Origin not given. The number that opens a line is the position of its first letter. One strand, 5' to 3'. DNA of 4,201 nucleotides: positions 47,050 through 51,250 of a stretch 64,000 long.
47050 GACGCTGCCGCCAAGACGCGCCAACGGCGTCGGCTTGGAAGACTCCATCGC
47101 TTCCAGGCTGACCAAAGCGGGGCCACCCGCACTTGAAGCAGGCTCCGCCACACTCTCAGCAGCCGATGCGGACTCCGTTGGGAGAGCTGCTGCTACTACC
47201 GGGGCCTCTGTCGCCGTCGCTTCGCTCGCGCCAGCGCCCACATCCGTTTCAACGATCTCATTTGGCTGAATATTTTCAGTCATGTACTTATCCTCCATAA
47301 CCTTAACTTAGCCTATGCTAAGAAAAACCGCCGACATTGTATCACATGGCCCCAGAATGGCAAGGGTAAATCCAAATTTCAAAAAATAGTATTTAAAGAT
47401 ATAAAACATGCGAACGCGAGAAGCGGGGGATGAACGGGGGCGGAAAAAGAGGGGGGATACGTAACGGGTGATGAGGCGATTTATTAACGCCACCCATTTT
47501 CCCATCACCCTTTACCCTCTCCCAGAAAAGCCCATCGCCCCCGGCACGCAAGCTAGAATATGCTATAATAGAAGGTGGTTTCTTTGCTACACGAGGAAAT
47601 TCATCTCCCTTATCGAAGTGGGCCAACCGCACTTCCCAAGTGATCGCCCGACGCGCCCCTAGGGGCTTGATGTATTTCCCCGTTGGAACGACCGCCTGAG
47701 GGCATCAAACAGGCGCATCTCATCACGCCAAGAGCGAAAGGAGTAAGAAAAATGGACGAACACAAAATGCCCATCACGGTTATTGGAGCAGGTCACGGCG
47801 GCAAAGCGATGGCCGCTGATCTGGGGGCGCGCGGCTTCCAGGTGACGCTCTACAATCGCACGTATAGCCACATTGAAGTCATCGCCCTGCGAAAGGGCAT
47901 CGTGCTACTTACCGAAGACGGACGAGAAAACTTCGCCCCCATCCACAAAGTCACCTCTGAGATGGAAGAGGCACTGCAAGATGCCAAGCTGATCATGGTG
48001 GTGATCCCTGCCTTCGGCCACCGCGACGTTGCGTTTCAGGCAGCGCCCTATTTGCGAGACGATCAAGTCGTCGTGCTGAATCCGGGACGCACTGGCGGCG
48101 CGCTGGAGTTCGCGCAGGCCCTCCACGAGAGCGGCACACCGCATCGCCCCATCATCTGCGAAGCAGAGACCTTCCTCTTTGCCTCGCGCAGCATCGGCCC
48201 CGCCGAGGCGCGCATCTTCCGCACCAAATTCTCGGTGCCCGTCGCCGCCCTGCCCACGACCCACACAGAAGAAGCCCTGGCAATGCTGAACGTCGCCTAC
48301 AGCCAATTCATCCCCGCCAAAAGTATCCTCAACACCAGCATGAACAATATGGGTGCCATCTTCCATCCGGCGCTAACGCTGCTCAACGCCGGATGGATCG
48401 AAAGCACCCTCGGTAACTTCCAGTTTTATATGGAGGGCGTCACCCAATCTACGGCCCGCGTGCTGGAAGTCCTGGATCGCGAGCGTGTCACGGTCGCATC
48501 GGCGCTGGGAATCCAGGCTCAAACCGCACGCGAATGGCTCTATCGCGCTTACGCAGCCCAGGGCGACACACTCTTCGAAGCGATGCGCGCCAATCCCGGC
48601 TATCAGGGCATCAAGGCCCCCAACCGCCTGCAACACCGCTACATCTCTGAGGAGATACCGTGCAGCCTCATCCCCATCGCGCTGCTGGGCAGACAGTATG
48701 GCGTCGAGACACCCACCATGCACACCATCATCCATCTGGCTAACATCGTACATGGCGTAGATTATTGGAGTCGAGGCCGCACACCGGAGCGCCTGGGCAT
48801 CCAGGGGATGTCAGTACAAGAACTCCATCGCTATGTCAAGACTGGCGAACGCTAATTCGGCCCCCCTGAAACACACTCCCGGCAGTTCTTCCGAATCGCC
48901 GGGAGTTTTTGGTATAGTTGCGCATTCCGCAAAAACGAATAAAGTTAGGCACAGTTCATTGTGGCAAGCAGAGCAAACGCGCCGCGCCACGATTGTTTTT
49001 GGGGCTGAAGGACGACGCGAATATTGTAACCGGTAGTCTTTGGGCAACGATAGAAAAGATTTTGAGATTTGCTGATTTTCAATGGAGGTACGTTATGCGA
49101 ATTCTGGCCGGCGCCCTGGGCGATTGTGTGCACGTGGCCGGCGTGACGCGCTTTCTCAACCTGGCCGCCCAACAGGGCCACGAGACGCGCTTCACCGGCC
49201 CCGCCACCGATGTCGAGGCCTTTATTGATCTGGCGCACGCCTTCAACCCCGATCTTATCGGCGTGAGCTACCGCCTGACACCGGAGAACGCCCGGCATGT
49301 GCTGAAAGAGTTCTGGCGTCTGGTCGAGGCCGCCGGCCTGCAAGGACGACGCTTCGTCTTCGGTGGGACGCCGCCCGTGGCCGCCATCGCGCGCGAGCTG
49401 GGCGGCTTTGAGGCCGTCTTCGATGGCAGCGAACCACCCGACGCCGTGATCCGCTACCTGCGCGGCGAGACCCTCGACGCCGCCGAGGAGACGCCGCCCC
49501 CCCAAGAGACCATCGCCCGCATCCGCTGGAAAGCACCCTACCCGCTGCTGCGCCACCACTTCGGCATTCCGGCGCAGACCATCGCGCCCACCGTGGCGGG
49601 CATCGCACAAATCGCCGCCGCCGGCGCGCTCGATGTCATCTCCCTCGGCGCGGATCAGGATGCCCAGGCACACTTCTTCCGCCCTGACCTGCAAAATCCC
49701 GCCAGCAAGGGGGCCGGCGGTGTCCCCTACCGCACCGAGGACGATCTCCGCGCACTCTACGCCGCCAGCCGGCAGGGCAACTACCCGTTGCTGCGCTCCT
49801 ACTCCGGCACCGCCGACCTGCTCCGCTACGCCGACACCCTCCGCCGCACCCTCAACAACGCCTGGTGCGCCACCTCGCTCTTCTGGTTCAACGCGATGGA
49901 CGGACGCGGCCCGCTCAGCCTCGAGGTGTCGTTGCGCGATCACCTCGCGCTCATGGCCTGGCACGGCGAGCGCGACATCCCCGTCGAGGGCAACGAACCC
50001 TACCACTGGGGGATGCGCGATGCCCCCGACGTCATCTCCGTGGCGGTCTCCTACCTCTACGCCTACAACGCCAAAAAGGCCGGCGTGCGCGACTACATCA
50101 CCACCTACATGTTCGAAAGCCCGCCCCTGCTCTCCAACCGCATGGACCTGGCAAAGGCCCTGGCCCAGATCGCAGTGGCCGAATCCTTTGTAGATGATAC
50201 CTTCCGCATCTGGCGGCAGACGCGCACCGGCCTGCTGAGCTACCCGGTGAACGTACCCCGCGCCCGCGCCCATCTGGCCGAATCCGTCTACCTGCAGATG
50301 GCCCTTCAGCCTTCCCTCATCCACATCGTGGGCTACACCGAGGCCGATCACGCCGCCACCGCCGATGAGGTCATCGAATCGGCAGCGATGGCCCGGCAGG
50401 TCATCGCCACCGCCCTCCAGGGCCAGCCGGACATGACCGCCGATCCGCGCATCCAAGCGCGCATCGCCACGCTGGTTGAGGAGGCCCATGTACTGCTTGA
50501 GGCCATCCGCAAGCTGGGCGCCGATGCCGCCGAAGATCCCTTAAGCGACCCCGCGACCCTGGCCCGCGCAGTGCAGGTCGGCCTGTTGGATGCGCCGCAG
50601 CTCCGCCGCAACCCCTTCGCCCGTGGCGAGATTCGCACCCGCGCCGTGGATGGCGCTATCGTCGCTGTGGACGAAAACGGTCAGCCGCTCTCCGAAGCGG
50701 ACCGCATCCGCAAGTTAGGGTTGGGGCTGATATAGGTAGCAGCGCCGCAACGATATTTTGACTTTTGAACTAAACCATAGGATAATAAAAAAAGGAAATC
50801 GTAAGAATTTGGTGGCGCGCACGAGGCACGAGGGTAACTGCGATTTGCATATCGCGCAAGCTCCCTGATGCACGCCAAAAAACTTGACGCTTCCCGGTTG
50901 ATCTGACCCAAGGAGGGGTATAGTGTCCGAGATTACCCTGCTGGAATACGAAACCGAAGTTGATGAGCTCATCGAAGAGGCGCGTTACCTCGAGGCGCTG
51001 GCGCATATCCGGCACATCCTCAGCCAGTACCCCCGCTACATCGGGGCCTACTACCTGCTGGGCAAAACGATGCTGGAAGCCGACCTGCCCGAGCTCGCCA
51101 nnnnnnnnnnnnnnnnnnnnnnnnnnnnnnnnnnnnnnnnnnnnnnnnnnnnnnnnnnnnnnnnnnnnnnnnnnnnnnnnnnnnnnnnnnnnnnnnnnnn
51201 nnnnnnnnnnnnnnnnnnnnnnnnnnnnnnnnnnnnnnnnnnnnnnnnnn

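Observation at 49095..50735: Single-chain fusion of a B12-binding (GlmS-like) domain to a glutamate-mutase-E-like barrel, with a non-canonical DCVHVAG cobalamin-ligand motif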

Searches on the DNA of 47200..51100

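Call 10: search_rna_families(source=window, start=47200, end=51100, threshold=evalue, max_evalue=1)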
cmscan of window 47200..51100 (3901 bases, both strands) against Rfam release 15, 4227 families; matches with E-value up to 1: 0.
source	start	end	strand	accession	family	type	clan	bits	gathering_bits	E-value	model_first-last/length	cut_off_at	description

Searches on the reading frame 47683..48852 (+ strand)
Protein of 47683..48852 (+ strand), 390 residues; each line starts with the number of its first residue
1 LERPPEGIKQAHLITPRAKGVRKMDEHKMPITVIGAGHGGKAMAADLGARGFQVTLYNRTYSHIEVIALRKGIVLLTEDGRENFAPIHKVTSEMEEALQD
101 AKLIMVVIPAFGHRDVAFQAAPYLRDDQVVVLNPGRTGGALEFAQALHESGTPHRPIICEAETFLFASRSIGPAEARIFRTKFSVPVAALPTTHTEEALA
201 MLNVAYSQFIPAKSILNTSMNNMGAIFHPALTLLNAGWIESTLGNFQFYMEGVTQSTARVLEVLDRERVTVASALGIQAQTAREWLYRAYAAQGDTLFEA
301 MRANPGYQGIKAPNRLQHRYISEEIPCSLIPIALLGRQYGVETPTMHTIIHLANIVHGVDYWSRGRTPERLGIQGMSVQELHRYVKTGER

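Call 3: search_protein_families(library=pfam, proteins=[window:47683-48852:+], max_evalue=1)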
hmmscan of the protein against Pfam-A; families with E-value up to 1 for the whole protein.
window:47683-48852:+ (390 aa): 16 families
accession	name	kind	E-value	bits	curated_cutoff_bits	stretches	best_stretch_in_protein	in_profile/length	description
PF02317.23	Octopine_DH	-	7.8e-48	162.7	30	1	212-356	2-149/150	NAD/NADP octopine/nopaline dehydrogenase, alpha-helical domain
PF01210.29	NAD_Gly3P_dh_N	-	1e-09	39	23.1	1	31-131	2-100/158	NAD-dependent glycerol-3-phosphate dehydrogenase N-terminus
PF02558.23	ApbA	-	1.7e-08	34.7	22.2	1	31-132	1-98/150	Ketopantoate reductase PanE/ApbA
PF03446.21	NAD_binding_2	-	1.6e-07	31.9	21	1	31-131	2-90/161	NAD binding domain of 6-phosphogluconate dehydrogenase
PF03807.23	F420_oxidored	-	1.2e-05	26.3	21.6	1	31-131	2-89/94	NADP oxidoreductase coenzyme F420-dependent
PF07991.19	KARI_N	-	0.00082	19.4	20.6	1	30-132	6-93/165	Acetohydroxy acid isomeroreductase, NADPH-binding domain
PF01488.26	Shikimate_DH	-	0.0011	19.5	24.3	1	28-70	12-55/138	Shikimate / quinate 5-dehydrogenase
PF07992.20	Pyr_redox_2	-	0.002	18.1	26.1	1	31-79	3-52/291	Pyridine nucleotide-disulphide oxidoreductase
PF02826.25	2-Hacid_dh_C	-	0.0064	16.3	25.1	1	24-65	32-73/178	D-isomer specific 2-hydroxyacid dehydrogenase, NAD binding domain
PF03721.20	UDPG_MGDP_dh_N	-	0.0075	16.3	27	1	29-109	1-85/187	UDP-glucose/GDP-mannose dehydrogenase family, NAD binding domain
PF08546.17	ApbA_C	-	0.019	15.8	22.7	1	257-354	36-122/125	Ketopantoate reductase PanE/ApbA C terminal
PF01134.28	GIDA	-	0.02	14.4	22.1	1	31-64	2-35/391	Glucose inhibited division protein A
PF13450.12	NAD_binding_8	-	0.022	15.5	21.9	1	33-58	1-26/68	NAD(P)-binding Rossmann-like domain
PF03435.24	Sacchrp_dh_NADP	-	0.088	13.6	25.1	1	31-117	1-85/129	Saccharopine dehydrogenase NADP binding domain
PF02737.24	3HCDH_N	-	0.14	12.5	22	1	31-65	2-36/180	3-hydroxyacyl-CoA dehydrogenase, NAD binding domain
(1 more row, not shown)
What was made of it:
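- On Opine dehydrogenase family (partner gene 47752-48855): PF02317 at 162.7 bits (call 3) and 1BG6 at E 7e-66.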

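Call 4: search_protein_families(library=ncbifam, proteins=[window:47683-48852:+], max_evalue=1)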
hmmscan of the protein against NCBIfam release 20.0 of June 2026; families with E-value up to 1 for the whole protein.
window:47683-48852:+ (390 aa): 63 families (the best 25 are shown)
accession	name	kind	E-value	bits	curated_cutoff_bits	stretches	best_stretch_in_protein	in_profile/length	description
NF000942.0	PRK00094.1-4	subfamily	1.6e-10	40.7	257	1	29-132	3-104/334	NAD(P)H-dependent glycerol-3-phosphate dehydrogenase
NF000939.0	PRK00094.1-1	equivalog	2.7e-10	39.8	473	1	26-131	3-106/339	NAD(P)H-dependent glycerol-3-phosphate dehydrogenase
NF000944.0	PRK00094.2-2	equivalog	2e-08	33.5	603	1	23-135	15-125/371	NAD(P)H-dependent glycerol-3-phosphate dehydrogenase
NF000946.0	PRK00094.2-4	equivalog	2.7e-08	33.1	455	1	27-131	3-105/342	NAD(P)H-dependent glycerol-3-phosphate dehydrogenase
NF000941.0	PRK00094.1-3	equivalog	2.9e-08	33.3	423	1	30-131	3-102/336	NAD(P)H-dependent glycerol-3-phosphate dehydrogenase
NF000940.0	PRK00094.1-2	subfamily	9.2e-07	28.7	202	1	29-130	1-99/330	NAD(P)H-dependent glycerol-3-phosphate dehydrogenase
NF011211.0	PRK14618.1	equivalog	1.3e-06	27.8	489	1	27-118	3-92/328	NAD(P)H-dependent glycerol-3-phosphate dehydrogenase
NF006083.0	PRK08229.1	equivalog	2.4e-06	26.8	371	1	28-131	2-104/341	2-dehydropantoate 2-reductase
TIGR00745.1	apbA_panE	subfamily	8e-06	25.3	141.35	1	31-132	2-100/305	2-dehydropantoate 2-reductase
NF005093.0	PRK06522.2-4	equivalog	5.9e-05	22.6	308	1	27-268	2-234/304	2-dehydropantoate 2-reductase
NF005089.0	PRK06522.1-4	subfamily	7.3e-05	22.3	223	1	29-131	1-98/326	2-dehydropantoate 2-reductase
NF011213.0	PRK14620.1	equivalog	0.00014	21.1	478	1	29-121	1-92/326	NAD(P)H-dependent glycerol-3-phosphate dehydrogenase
NF006765.0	PRK09287.1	equivalog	0.00024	20.1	413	1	28-130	3-98/476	NADP-dependent phosphogluconate dehydrogenase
NF002480.1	PRK01747.1-1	equivalog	0.00044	18.8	540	1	24-60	243-280/645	bifunctional tRNA (5-methylaminomethyl-2-thiouridine)(34)-methyltransferase MnmC2/FAD-dependent 5-carboxymethylaminomethyl-2-thiouridine(34)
TIGR03026.1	NDP-sugDHase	subfamily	0.00046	19.1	189.8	1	29-109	1-85/413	nucleotide sugar dehydrogenase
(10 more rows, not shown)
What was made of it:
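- There is a weak NCBIfam hit to the lysine 5,6-aminomutase beta subunit (call 4).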

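Call 30: search_solved_structures(query=window:47758-48852:+, max_evalue=0.01, show_alignments=1)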
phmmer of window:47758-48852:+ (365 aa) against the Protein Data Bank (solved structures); distinct sequences matched with E-value up to 0.01: 11.
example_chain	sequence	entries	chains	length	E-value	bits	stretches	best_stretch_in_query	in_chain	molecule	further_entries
1bg6_A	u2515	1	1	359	6.7e-66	225.9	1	6-354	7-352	N-(1-D-CARBOXYLETHYL)-L-NORVALINE DEHYDROGENASE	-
3c7a_A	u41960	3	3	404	1.4e-09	40.7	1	52-337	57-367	Octopine dehydrogenase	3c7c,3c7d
3iqd_B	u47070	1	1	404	1.7e-09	40.4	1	52-337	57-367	Octopine dehydrogenase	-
8wl3_A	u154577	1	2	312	0.00039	22.8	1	4-223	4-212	2-dehydropantoate 2-reductase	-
4oqz_A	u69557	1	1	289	0.0005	22.4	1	5-47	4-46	Putative oxidoreductase YfjR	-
8wl4_A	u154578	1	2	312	0.00062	22.1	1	4-119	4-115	2-dehydropantoate 2-reductase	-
8wl1_A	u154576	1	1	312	0.00089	21.6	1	4-156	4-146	2-dehydropantoate 2-reductase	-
4d3s_A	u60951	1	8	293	0.0011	21.2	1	3-48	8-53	IMINE REDUCTASE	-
3k96_A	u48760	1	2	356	0.0046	19.2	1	3-100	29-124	Glycerol-3-phosphate dehydrogenase [NAD(P)+]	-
7wxe_A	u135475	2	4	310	0.0085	18.4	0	5-48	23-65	6-phosphogluconate dehydrogenase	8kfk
8jyt_A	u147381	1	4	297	0.0086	18.4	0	3-45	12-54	ancestra imine reductase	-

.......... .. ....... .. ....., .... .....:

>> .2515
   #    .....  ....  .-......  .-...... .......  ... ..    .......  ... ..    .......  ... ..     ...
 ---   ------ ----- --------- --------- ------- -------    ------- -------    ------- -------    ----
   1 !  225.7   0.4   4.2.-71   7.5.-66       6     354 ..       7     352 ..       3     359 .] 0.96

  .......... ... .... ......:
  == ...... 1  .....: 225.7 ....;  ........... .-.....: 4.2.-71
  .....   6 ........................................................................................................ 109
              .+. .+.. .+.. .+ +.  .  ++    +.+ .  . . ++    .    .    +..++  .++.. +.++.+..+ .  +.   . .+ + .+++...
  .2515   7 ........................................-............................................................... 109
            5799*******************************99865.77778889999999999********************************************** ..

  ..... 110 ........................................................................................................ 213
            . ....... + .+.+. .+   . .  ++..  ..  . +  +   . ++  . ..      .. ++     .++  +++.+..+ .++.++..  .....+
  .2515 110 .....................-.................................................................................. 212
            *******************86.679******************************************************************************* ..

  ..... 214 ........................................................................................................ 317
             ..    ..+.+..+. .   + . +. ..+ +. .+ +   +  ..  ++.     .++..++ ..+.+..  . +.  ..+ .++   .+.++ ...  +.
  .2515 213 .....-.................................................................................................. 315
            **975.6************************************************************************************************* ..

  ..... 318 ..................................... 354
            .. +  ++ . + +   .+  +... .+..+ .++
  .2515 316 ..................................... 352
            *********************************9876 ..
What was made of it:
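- On Opine dehydrogenase family (partner gene 47752-48855): His, Arg and Glu align with His202, Arg292 and Asp297 (call 30).
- The window's copy keeps the counterparts of CENDH His202, Arg292 and Asp297 as His, Arg and Glu (call 30).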
